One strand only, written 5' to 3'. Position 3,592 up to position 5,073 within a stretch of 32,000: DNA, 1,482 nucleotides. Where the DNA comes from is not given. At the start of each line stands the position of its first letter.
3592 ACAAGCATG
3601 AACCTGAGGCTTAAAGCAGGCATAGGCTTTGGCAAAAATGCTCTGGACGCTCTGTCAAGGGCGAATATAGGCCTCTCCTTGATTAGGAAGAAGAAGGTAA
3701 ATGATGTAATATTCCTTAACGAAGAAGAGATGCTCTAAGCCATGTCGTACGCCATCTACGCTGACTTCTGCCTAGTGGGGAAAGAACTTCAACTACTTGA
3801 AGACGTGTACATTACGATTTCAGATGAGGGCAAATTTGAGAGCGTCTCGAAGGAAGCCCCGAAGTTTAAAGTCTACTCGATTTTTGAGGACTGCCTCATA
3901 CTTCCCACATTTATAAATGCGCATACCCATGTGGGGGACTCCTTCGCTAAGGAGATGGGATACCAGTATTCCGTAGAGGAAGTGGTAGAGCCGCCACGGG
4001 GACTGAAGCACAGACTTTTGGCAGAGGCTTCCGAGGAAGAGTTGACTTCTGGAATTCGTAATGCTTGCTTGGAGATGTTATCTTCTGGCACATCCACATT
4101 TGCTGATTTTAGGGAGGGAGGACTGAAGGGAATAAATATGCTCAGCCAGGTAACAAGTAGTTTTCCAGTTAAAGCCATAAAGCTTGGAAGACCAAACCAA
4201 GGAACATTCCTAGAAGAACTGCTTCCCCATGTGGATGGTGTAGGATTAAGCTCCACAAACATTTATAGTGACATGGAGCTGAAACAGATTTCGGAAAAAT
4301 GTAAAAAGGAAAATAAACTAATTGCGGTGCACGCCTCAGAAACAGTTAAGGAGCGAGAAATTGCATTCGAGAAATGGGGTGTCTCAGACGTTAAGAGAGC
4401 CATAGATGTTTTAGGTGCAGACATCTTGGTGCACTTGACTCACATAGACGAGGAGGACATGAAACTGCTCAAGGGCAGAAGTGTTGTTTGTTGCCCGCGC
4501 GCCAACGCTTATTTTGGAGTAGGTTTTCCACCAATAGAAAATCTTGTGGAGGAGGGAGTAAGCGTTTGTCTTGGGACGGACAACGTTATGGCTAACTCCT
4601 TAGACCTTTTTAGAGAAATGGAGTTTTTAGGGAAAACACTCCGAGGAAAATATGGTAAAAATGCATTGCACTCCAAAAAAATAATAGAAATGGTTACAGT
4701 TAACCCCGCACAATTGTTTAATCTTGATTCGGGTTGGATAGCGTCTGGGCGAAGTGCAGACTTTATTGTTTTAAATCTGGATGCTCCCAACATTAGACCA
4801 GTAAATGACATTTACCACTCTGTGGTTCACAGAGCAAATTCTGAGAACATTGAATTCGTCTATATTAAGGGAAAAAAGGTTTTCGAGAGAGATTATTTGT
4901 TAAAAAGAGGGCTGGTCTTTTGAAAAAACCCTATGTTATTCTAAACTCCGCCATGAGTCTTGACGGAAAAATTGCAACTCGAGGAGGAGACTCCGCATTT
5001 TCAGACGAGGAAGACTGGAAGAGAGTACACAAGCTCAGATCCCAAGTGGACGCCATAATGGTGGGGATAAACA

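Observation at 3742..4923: Deaminase-type amidohydrolase in the riboflavin operon: candidate for the missing archaeal pyrimidine deaminase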

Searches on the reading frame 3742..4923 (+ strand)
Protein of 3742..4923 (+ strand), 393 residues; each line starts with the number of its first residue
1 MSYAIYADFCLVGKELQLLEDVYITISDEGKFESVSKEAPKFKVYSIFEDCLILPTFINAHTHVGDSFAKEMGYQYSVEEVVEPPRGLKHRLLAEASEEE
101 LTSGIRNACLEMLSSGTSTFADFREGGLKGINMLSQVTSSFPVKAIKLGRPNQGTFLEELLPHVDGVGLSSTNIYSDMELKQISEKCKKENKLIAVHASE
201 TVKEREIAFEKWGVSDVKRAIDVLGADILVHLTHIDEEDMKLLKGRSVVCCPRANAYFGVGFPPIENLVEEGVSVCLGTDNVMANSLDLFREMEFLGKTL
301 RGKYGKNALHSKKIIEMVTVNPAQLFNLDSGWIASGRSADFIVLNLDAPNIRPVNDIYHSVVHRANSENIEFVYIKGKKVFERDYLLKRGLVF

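Call 4: search_protein_families(library=pfam, proteins=[window:3742-4923:+])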
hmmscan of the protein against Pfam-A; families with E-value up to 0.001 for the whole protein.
window:3742-4923:+ (393 aa): 2 families
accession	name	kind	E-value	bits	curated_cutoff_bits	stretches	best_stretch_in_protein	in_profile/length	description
PF01979.26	Amidohydro_1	-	1.2e-43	150.1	25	1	53-380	2-345/345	Amidohydrolase family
PF07969.17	Amidohydro_3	-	4.3e-13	50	29.7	1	170-379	254-470/472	Amidohydrolase family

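Call 5: search_protein_families(library=ncbifam, proteins=[window:3742-4923:+])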
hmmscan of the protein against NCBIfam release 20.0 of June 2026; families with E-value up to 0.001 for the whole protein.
window:3742-4923:+ (393 aa): 44 families (the best 25 are shown)
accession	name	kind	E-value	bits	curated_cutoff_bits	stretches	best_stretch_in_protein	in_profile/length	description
NF005552.0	PRK07213.1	equivalog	4.5e-95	318.7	294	1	10-377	9-379/382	chlorohydrolase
NF006252.0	PRK08393.1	equivalog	1.3e-39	136.4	617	2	179-381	190-399/424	N-ethylammeline chlorohydrolase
NF006549.0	PRK09045.1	equivalog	9e-37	126.7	540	1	176-386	201-420/444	TRZ/ATZ family hydrolase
NF004701.0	PRK06038.1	equivalog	2.2e-36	125.5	609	2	172-382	186-403/432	N-ethylammeline chlorohydrolase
NF004995.0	PRK06380.1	subfamily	2.9e-31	108.9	567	1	167-378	175-396/418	metal-dependent hydrolase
NF005557.0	PRK07228.1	equivalog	2.7e-30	105.5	522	1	179-385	200-417/445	5'-deoxyadenosine deaminase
NF009059.0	PRK12393.1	equivalog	4.8e-29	101.4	543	1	177-385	220-435/460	amidohydrolase family protein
NF006056.0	PRK08204.1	subfamily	2.6e-28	99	391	1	216-388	235-423/449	hypothetical protein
NF006681.0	PRK09229.1-2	equivalog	5.5e-25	88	362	1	170-382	207-426/451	formimidoylglutamate deiminase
NF005540.0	PRK07203.1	equivalog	4.3e-24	85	444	2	174-384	201-417/444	putative aminohydrolase SsnA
NF006269.1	PRK08418.1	equivalog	2.3e-23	82.6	320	2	228-380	257-407/408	aminofutalosine deaminase family hydrolase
NF006055.0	PRK08203.1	equivalog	1.6e-21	76.4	532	1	186-384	225-429/455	8-oxoguanine deaminase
TIGR02022.1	hutF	equivalog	5.4e-20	71.6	413.05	1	176-382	214-432/455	formimidoylglutamate deiminase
TIGR03314.1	Se_ssnA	subfamily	3.9e-19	68.8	455.5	1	168-386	194-418/441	putative selenium metabolism protein SsnA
TIGR02967.1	guan_deamin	equivalog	5.2e-18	65.2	375.4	1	178-352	186-368/401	guanine deaminase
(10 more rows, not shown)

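Call 14: find_homologous_proteins(query=window:3742-4920:+)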
Query window:3742-4920:+ (393 aa): 855 proteins with E <= 0.001 among 5439 candidates; the best 120 are listed. Only proteins of 216 to 688 residues were searched: fused or split forms outside these lengths cannot appear, so this answer is no evidence that the protein stands alone or is whole; lengths 'longer' or 'shorter' looks for them.
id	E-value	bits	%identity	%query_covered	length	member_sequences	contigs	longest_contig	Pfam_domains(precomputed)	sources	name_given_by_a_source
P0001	8.2e-257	869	98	100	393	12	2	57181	PF07969.18,PF01979.27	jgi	jgi:cytosine/adenosine deaminase-related metal-dependent hydrolase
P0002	1.7e-202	690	77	98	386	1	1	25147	PF07969.18,PF01979.27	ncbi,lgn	-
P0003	6.3e-201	685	77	98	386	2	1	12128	PF07969.18,PF01979.27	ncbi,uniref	ncbi:MAG: amidohydrolase family protein [Candidatus Jordarchaeum sp.]|uniref:amidohydrolase family p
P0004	1.9e-200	684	77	98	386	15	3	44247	PF07969.18,PF01979.27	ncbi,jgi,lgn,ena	ncbi:MAG: amidohydrolase family protein [Candidatus Freyarchaeota archaeon]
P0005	3.0e-196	670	74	98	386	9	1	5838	PF07969.18,PF01979.27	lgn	-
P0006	1.3e-195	668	75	98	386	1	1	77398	PF07969.18,PF01979.27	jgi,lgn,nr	nr:amidohydrolase family protein [Candidatus Freyarchaeota archaeon]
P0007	1.7e-194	664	75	98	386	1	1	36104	PF07969.18,PF01979.27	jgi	jgi:cytosine/adenosine deaminase-related metal-dependent hydrolase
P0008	2.8e-193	660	75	98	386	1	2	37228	PF07969.18,PF01979.27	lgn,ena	-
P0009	5.1e-193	659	74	98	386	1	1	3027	PF07969.18,PF01979.27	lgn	-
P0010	1.9e-192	657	74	98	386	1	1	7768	PF07969.18,PF01979.27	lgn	-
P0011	2.6e-192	657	73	98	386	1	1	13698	PF07969.18,PF01979.27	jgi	jgi:cytosine/adenosine deaminase-related metal-dependent hydrolase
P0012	7.9e-191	652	74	97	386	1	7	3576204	PF07969.18,PF01979.27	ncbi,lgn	ncbi:MAG: amidohydrolase family protein [Candidatus Freyarchaeum deiterrae]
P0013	3.3e-179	614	74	92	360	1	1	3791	PF07969.18,PF01979.27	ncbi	ncbi:MAG: amidohydrolase family protein, partial [Candidatus Jordarchaeaceae archaeon]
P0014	4.0e-132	459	56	96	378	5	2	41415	PF07969.18,PF01979.27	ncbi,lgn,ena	-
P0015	1.2e-129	451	54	97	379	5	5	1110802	PF07969.18,PF01979.27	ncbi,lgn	ncbi:MAG: amidohydrolase family protein [Candidatus Jordarchaeales archaeon]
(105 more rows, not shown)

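Call 18: search_solved_structures(query=window:3742-4920:+, max_evalue=0.001, show_alignments=2)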
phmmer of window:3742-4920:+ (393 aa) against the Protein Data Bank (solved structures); distinct sequences matched with E-value up to 0.001: 20.
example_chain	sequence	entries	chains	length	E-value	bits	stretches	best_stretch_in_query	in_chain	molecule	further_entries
4dyk_A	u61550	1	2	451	5e-22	81.5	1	168-388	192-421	AMIDOHYDROLASE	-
4gbd_A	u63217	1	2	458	5.2e-22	81.5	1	168-388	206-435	Putative uncharacterized protein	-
1p1m_A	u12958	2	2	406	1.2e-20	77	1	166-380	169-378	Hypothetical protein TM0936 | Uncharacterized protein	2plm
1j6p_A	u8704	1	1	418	1.3e-20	76.9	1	166-380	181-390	METAL-DEPENDENT HYDROLASE OF CYTOSINEDEMANIASE/CHLOROHYDROLASE FAMILY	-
3lnp_A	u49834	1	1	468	9.6e-20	74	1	166-382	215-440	Amidohydrolase family Protein OLEI01672_1_465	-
4v1x_A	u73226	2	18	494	1.3e-19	73.5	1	229-383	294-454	ATRAZINE CHLOROHYDROLASE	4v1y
2paj_A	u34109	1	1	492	3e-15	59.2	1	177-384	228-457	putative cytosine/guanine deaminase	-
4f0r_A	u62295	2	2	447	1.3e-14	57.1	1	175-382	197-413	5-methylthioadenosine/S-adenosylhomocysteine deaminase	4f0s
7ww2_A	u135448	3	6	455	2.8e-13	52.7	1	188-382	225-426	8-oxoguanine deaminase | Hydroxydechloroatrazine ethylaminohydrolase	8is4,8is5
4dzh_A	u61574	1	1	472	1.2e-12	50.7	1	194-384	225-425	AMIDOHYDROLASE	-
3hpa_A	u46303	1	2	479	3.7e-10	42.4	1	194-381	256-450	AMIDOHYDROLASE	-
2i9u_A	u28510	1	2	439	1.9e-07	33.6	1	228-381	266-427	Cytosine/guanine deaminase related protein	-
3v7p_A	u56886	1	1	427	3.6e-06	29.3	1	214-379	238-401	Amidohydrolase family protein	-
4m51_A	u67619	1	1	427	3.6e-06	29.3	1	214-379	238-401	Amidohydrolase family protein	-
6ohb_A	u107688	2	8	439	8.1e-06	28.2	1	213-353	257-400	Guanine deaminase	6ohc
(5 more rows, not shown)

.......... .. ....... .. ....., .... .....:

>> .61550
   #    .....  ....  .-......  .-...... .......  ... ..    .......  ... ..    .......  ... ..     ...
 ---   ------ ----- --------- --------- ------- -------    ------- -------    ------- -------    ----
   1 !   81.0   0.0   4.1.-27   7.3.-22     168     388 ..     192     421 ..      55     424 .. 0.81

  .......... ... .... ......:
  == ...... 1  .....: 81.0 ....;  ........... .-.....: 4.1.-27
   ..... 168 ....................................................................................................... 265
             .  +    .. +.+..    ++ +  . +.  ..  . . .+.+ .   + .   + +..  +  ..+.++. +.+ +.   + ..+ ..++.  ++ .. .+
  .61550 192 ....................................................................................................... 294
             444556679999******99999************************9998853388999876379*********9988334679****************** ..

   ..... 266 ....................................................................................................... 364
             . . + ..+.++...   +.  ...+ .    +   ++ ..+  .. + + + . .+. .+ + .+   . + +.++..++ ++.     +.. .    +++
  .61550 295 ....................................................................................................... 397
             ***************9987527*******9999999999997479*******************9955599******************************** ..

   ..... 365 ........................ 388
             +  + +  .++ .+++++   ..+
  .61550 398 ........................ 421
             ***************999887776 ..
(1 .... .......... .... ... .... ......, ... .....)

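Call 22: find_related_loci(query=A1, collection=genome_contigs, flank=10000)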
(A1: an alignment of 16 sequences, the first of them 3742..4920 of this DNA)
Query A1 (393 aa) in genome_contigs; peptide patterns used: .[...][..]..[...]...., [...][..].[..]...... (x = any residue, [..] = any of these).
599 stretches matched a pattern (row limit reached: there are more); 571 encode a relative of the query (tblastn E <= 1e-3); the best 80 are kept; 80 distinct loci.
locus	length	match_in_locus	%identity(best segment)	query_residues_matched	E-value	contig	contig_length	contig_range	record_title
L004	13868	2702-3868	94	1-389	0e+0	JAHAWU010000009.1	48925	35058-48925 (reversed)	MAG: Candidatus Jordarchaeia archaeon isolate QZM_A3 QZM_A3_scaffold_211_curated, whole genome shotgun sequence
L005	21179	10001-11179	73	1-393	0e+0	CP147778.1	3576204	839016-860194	MAG: Candidatus Freyarchaeota archaeon SRVP19_Freyarchaeia-1 chromosome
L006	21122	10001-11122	56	5-382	5e-140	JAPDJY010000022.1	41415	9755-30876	MAG: Thermoproteota archaeon isolate S9B3_HD70 c_000000000327, whole genome shotgun sequence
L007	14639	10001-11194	45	5-387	3e-108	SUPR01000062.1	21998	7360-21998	MAG: Candidatus Helarchaeota ASGARD archaeon Hel_GB_B NODE_63_length_21998_cov_4.56279, whole genome shotgun sequence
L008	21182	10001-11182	43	5-383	4e-104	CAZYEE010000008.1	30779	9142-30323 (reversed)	MAG TPA_asm: uncultured archaeon isolate binchicken_co19_528 genome assembly, contig: NODE_2054_length_30779_cov_4.87335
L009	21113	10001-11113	42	5-380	6e-95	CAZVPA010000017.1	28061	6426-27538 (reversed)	MAG TPA_asm: uncultured Nitrososphaerota archaeon isolate SRP141552_co1_93 genome assembly, contig: NODE_611_length_2806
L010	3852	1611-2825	38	1-382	2e-92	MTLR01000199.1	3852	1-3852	MAG: Candidatus Bathyarchaeota archaeon JdFR-04 JGI24020J35080_1006145, whole genome shotgun sequence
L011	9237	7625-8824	39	1-378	9e-86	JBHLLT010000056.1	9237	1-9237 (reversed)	MAG: Promethearchaeota archaeon isolate DZ1S.179 DZ1S.179@21282, whole genome shotgun sequence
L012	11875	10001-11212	38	1-383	6e-85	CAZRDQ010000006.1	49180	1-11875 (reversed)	MAG TPA_asm: uncultured Candidatus Bathyarchaeia archaeon isolate SRP098346_co1_450 genome assembly, contig: NODE_339_le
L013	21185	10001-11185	38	10-381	2e-84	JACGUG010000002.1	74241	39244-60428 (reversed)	MAG: archaeon isolate H03B2 scaffold_410, whole genome shotgun sequence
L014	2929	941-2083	40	6-380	9e-86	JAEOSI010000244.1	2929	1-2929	MAG: Candidatus Wukongarchaeum yapensis isolate Yap4.bin4.70 contig-145_107069, whole genome shotgun sequence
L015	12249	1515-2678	40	6-385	8e-83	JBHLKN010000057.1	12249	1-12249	MAG: Candidatus Hodarchaeota archaeon isolate DZ1B.339 DZ1B.339@17352, whole genome shotgun sequence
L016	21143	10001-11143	38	5-383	2e-82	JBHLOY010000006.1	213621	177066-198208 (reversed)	MAG: Promethearchaeota archaeon isolate DZ3S.305 DZ3S.305@50, whole genome shotgun sequence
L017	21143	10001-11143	38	4-384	3e-82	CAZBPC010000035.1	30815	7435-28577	MAG TPA_asm: uncultured archaeon isolate SRP214966_co1_316 genome assembly, contig: NODE_2091_length_30815_cov_15.613069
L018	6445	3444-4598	39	4-383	7e-81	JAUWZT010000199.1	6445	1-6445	MAG: Promethearchaeota archaeon isolate CSMAG_2743 CSMAG_2743_k141_438699_length_6445_cov_7.9756, whole genome shotgun s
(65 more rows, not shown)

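Call 28: predict_structure(alignment_id=A1)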
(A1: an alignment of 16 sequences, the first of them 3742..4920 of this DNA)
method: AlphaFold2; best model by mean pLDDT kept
length: 393 residues; sequences in the alignment: 16
mean_pLDDT: 93.2   pTM: 0.92
mean pLDDT of the five models: 93.2, 92.3, 91.9, 91.9, 90.5
residues with pLDDT >= 90: 336; 70-90: 48; 50-70: 1; < 50: 8
segments of 3 or more residues with pLDDT < 50: 386-393
pLDDT, mean of each block of 10 residues (from residue 1): 95 98 97 96 93 98 91 88 84 91 96 97 92 96 96 85 96 93 96 96 93 96 97 95 95 93 95 97 92 97 93 98 97 97 96 91 97 97 60 38
secondary structure, 60 per line:
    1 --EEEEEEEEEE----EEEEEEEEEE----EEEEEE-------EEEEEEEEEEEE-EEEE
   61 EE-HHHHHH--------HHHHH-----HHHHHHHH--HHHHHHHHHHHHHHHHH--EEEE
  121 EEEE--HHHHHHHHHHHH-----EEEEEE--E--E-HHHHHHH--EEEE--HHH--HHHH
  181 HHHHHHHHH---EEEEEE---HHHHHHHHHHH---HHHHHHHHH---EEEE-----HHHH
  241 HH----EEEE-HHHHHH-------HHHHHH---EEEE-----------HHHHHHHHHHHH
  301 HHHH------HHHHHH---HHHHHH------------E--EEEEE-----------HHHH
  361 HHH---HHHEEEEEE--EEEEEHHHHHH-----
elements in order: E3-12 E17-26 E31-36 E44-55 E57-62 H64-69 H78-82 H88-95 H98-114 E117-124 H127-138 E144-149 H157-163 E166-169 H177-189 E193-198 H202-212 H216-224 E228-231 H237-242 E247-250 H252-257 H265-270 E274-277 H289-304 H311-316 H320-325 E341-345 H357-363 E370-375 E378-382 H383-388

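Call 32: fold_search(model_id=the predicted structure, library=pdb)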
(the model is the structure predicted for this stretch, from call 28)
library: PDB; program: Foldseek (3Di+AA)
matches with E <= 10: 500; with E <= 0.001: 500
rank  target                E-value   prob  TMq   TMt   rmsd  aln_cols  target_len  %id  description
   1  4gbd_A                1.0e-31  1.00  0.86  0.78   3.8       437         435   22  Crystal Structure Of Adenosine Deaminase From Pseudomonas Aeruginosa Pao1 with bound Zn and methylthio-coformycin (released 2013-06-12)
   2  4gbd_B                2.4e-30  1.00  0.86  0.78   3.8       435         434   22  Crystal Structure Of Adenosine Deaminase From Pseudomonas Aeruginosa Pao1 with bound Zn and methylthio-coformycin (released 2013-06-12)
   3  3lnp                  2.5e-30  1.00  0.87  0.78   3.8       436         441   19  Crystal Structure of Amidohydrolase family Protein OLEI01672_1_465 from Oleispira antarctica (released 2010-02-16)
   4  4dzh                  4.4e-30  1.00  0.84  0.75   3.8       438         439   20  Crystal structure of an adenosine deaminase from xanthomonas campestris (target nysgrc-200456) with bound zn (released 2012-03-21)
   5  4dyk_A                5.6e-30  1.00  0.86  0.78   3.8       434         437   22  Crystal structure of an adenosine deaminase from pseudomonas aeruginosa pao1 (target nysgrc-200449) with bound zn (released 2012-03-14)
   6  4f0s                  1.3e-29  1.00  0.80  0.73   4.3       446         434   19  Crystal structure of an adenosine deaminase homolog from Chromobacterium violaceum (target NYSGRC-019589) with bound ino (released 2012-06-06)
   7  1j6p                  1.5e-28  1.00  0.83  0.80   3.9       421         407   23  Crystal structure of Metal-dependent hydrolase of cytosinedemaniase/chlorohydrolase family (TM0936) from Thermotoga mari (released 2002-10-30)
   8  4f0r                  2.0e-28  1.00  0.79  0.72   4.3       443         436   19  Crystal structure of an adenosine deaminase homolog from Chromobacterium violaceum (target NYSGRC-019589) bound Zn and 5 (released 2012-06-06)
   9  8is4_A                3.9e-28  1.00  0.85  0.74   3.8       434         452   18  Structure of an Isocytosine specific deaminase Vcz in complexed with 5-FU (released 2023-08-30)
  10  7ww2_B                4.1e-28  1.00  0.83  0.73   4.1       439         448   18  Structure of an Isocytosine specific deaminase Vcz (released 2023-02-22)
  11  8is4_B                5.3e-28  1.00  0.84  0.74   3.0       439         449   18  Structure of an Isocytosine specific deaminase Vcz in complexed with 5-FU (released 2023-08-30)
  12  1p1m                  6.0e-28  1.00  0.82  0.80   3.8       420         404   24  Structure of Thermotoga maritima amidohydrolase TM0936 bound to Ni and methionine (released 2003-04-29)
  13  7ww2_A                4.3e-27  1.00  0.83  0.73   4.2       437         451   18  Structure of an Isocytosine specific deaminase Vcz (released 2023-02-22)
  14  4v1x_E                5.3e-26  1.00  0.84  0.70   3.3       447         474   19  The structure of the hexameric atrazine chlorohydrolase, AtzA (released 2015-03-11)
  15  4lh8_A                7.2e-26  1.00  0.85  0.74   3.6       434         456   15  Triazine hydrolase from Arthobacter aurescens modified for maximum expression in E.coli (released 2014-05-21)
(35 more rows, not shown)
